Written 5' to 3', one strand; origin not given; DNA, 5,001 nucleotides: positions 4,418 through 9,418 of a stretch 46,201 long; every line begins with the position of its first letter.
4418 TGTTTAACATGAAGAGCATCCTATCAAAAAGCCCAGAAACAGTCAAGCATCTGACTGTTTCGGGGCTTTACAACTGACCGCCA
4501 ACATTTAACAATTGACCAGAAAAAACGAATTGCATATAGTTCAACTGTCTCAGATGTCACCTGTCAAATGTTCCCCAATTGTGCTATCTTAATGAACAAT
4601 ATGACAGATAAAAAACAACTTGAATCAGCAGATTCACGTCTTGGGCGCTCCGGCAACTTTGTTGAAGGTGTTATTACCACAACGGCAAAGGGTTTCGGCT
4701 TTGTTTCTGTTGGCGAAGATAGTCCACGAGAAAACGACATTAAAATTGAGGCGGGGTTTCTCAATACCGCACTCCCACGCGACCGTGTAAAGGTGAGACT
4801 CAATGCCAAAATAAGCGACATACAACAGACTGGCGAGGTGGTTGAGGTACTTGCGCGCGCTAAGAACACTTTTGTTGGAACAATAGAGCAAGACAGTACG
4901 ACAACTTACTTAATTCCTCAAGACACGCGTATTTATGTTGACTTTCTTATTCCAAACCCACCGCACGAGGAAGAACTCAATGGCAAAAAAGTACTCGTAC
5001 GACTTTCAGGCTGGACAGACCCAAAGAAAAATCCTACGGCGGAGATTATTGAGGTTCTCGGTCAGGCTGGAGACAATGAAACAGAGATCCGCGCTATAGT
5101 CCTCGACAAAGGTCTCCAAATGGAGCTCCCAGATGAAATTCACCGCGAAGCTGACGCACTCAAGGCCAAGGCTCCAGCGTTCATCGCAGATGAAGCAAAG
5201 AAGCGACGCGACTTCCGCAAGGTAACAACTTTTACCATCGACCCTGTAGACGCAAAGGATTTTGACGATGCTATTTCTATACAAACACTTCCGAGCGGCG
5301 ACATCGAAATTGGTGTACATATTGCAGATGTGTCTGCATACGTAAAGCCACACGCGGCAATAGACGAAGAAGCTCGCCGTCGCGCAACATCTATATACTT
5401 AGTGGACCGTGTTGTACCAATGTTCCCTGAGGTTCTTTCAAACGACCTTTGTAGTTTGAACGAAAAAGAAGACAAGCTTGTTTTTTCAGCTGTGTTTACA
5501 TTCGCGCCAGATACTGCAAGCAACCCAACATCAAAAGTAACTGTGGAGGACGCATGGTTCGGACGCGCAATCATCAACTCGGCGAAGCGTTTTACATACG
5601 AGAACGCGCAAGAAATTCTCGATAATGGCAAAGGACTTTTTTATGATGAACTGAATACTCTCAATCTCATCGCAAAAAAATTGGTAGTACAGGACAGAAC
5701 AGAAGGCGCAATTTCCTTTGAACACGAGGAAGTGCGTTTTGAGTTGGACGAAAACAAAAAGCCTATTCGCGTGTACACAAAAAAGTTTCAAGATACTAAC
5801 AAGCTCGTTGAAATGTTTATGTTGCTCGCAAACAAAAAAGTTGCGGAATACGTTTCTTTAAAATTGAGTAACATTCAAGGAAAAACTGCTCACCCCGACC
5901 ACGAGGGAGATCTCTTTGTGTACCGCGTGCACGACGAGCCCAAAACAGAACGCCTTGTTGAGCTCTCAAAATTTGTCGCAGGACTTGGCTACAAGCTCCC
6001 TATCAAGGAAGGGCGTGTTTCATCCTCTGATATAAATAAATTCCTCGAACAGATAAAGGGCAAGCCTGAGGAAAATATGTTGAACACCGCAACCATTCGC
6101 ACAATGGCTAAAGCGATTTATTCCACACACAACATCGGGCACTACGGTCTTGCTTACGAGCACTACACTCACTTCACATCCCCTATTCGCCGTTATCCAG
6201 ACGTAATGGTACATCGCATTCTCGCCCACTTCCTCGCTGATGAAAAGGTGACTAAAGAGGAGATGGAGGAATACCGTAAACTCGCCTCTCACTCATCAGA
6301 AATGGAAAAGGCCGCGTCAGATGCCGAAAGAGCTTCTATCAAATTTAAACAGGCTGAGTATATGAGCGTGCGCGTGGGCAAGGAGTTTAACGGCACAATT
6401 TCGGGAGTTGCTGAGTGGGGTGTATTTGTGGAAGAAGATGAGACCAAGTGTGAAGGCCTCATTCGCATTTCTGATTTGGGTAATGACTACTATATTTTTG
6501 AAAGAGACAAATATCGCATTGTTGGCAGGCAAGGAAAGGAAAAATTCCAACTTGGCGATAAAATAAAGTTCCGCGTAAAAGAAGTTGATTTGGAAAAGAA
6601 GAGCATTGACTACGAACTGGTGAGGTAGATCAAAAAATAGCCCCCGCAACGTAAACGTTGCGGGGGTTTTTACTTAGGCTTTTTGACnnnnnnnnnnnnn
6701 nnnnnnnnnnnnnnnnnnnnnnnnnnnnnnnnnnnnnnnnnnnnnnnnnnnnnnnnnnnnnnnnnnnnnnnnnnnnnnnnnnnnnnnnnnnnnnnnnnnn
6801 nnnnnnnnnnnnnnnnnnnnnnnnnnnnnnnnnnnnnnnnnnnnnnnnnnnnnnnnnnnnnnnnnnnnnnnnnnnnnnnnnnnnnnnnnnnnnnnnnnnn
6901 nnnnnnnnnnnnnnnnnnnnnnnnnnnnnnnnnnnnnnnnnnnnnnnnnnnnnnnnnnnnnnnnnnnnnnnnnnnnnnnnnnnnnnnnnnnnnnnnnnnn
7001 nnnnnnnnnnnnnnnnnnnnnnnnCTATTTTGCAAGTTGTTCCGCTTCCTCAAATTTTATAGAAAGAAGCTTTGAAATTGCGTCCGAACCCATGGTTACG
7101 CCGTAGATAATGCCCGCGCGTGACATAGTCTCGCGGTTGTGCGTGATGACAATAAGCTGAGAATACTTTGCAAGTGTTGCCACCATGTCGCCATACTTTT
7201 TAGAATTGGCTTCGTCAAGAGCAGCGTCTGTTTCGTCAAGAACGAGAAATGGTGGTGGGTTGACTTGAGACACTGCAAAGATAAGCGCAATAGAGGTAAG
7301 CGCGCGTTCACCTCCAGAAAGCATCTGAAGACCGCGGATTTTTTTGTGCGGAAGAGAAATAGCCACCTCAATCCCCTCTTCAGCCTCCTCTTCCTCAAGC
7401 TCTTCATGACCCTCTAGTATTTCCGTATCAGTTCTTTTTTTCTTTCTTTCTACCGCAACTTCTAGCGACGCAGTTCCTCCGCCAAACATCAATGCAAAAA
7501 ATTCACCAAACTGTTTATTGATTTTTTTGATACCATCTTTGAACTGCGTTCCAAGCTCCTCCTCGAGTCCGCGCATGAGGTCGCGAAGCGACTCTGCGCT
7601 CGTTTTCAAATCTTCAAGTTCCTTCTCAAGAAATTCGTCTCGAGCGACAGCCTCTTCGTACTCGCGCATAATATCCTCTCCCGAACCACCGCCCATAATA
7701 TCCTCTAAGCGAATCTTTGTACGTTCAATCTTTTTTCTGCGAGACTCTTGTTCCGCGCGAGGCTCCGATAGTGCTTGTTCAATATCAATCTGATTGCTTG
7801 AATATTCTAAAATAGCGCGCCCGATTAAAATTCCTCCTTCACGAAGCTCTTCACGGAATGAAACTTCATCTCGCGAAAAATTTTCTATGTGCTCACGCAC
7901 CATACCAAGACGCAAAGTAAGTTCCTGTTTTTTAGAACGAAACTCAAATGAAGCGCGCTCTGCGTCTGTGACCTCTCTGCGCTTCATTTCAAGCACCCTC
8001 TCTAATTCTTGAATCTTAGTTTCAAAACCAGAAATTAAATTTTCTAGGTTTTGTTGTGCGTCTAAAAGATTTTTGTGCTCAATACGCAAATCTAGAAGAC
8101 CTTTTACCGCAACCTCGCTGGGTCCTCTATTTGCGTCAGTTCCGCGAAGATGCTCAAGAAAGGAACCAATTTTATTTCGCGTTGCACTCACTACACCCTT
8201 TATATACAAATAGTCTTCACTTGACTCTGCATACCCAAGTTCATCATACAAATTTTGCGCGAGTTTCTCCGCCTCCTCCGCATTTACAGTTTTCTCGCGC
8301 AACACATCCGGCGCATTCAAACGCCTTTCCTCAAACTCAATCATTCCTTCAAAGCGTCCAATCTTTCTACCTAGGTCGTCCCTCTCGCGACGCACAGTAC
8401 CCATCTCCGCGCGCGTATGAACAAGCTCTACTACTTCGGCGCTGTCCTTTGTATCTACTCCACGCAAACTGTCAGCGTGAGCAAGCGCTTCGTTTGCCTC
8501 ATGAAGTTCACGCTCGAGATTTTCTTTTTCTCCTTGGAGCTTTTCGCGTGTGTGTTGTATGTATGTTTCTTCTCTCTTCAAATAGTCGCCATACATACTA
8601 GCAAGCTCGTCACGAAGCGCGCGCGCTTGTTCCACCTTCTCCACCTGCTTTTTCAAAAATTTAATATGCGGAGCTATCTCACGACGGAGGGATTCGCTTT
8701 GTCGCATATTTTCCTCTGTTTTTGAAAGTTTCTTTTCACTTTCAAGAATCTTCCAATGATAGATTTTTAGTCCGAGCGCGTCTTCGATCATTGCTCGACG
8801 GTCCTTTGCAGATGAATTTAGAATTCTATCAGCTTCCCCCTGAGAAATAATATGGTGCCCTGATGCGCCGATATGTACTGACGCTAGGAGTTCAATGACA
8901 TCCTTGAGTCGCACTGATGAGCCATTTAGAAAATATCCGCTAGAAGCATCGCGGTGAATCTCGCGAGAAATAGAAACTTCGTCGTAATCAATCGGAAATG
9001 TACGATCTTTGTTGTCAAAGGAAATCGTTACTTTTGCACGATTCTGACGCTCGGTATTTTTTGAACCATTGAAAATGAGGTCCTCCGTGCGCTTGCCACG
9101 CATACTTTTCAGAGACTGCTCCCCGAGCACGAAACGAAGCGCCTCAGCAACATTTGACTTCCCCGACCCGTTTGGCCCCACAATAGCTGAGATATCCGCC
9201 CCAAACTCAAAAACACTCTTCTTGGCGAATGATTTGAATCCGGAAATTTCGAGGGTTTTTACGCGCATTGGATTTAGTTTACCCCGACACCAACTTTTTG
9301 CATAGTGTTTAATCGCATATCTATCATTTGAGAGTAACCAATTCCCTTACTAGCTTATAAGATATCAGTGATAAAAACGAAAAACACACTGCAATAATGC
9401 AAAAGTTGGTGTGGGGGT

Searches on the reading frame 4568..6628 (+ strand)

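Call 15: search_protein_families(library=pfam, proteins=[window:4568-6628:+], max_evalue=0.001)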
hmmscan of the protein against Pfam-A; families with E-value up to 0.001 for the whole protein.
window:4568-6628:+ (686 aa): 5 families
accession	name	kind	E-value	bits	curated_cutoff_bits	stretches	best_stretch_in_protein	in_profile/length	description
PF00773.25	RNB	-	2.9e-100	336.1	29.3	1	213-557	1-325/326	RNB domain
PF17876.7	CSD2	-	1.8e-18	66.8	26.2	1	114-188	1-74/74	Cold shock domain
PF08206.17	OB_RNB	-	4e-11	42.9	24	1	34-94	1-58/58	Ribonuclease B OB domain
PF00575.29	S1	-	1.9e-09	38.2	22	1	602-681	3-70/74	S1 RNA binding domain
PF17849.7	OB_Dis3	-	2.4e-09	37.6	22.8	1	133-180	28-75/77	Dis3-like cold-shock domain 2 (CSD2)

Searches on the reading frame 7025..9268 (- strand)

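Call 15: search_protein_families(library=pfam, proteins=[window:7025-9268:-], max_evalue=0.001)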
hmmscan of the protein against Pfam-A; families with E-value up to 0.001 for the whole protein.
window:7025-9268:- (747 aa): 6 families
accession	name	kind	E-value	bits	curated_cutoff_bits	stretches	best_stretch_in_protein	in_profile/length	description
PF02463.25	SMC_N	-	6.9e-69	232.1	40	1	3-732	2-219/220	RecF/RecN/SMC N terminal domain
PF13476.12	AAA_23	-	1e-15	59.4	27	1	6-231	2-177/201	AAA domain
PF13175.12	AAA_15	-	2.2e-13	51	32.1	1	1-258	1-225/374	AAA ATPase domain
PF13304.12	AAA_21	-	2.4e-08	34.8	27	1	26-93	1-94/304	AAA domain, putative AbiEii toxin, Type IV TA system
PF00005.33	ABC_tran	-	5.9e-05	24.1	25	0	26-132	13-96/137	ABC transporter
PF13514.12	AAA_27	-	0.00043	20.4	22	0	1-45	1-47/206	AAA domain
